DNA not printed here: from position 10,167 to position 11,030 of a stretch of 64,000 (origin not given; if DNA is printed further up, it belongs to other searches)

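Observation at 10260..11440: Second, GC-rich YerC/TrpR-like regulator with an unknown 187-aa partner: a likely horizontally acquired two-gene module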

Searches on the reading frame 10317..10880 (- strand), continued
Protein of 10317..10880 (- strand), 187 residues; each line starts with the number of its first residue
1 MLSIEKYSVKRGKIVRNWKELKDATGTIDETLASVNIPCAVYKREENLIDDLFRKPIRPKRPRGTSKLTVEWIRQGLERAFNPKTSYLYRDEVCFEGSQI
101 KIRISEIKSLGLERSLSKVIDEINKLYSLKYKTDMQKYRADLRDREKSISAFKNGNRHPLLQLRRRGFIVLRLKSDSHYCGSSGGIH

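Call 70: fold_search(model_id=the predicted structure, library=viral)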
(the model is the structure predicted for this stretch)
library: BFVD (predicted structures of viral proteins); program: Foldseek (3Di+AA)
matches with E <= 10: 46; with E <= 0.001: 0
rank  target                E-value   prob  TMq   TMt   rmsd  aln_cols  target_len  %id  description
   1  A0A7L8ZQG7            9.4e-01  0.05  0.14  0.18  21.5       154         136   21  Uncharacterized protein [Erwinia phage pEa_SNUABM_50]
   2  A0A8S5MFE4            1.7e+00  0.03  0.17  0.18  26.5       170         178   13  Uncharacterized protein (Fragment) [Siphoviridae sp. ctWuM9]
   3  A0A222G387            2.1e+00  0.02  0.16  0.04  16.4       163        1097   13  Protein inside capsid D [Marinomonas phage CB5A]
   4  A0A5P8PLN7            2.6e+00  0.10  0.21  0.35  16.6       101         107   19  (no name in the UniProt tables at hand)
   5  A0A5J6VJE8            2.7e+00  0.03  0.15  0.05  17.6       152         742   14  DEAD/DEAH box helicase [Megaviridae environmental sample]
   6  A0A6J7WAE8            3.1e+00  0.10  0.15  0.28  11.7        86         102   10  Uncharacterized protein [uncultured Caudovirales phage]
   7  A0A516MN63            3.1e+00  0.04  0.12  0.14  17.7        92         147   15  (no name in the UniProt tables at hand)
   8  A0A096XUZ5            3.5e+00  0.08  0.17  0.32  11.3        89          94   11  (no name in the UniProt tables at hand)
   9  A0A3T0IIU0            3.5e+00  0.01  0.11  0.07  18.4        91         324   14  DNA-dependent RNA polymerase [Vibrio virus vB_VspP_SBP1]
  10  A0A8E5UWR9            3.7e+00  0.04  0.18  0.26  12.5       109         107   16  (no name in the UniProt tables at hand)
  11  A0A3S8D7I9            3.7e+00  0.02  0.15  0.15  19.4       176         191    9  E3-M1 [Vombatid gammaherpesvirus 1]
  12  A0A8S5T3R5            4.2e+00  0.12  0.24  0.44  10.8        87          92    9  Uncharacterized protein [Podoviridae sp. ctpVv1]
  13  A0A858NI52            4.2e+00  0.02  0.15  0.18  32.2       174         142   11  (no name in the UniProt tables at hand)
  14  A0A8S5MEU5            4.2e+00  0.01  0.12  0.06  27.2       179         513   13  Dlp-2, four-helix bundle, metal transport.46A [Siphoviridae sp. ctYh54]
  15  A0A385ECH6            4.8e+00  0.07  0.20  0.34   6.0        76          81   20  Uncharacterized protein [Caulobacter phage CcrBL9]
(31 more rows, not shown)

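Call 107: list_cluster_members(proteins=[P0122, P0001])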
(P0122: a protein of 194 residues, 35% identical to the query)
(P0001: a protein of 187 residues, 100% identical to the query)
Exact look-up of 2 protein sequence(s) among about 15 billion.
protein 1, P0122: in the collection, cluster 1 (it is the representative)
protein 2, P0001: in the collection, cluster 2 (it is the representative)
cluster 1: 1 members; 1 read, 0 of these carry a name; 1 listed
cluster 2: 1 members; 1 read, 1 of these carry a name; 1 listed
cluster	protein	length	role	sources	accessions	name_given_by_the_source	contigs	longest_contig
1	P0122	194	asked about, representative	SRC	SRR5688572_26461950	-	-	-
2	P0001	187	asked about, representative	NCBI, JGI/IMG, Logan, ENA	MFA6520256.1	MAG: hypothetical protein WCT44_01460 [Candidatus Paceibacterota bacterium]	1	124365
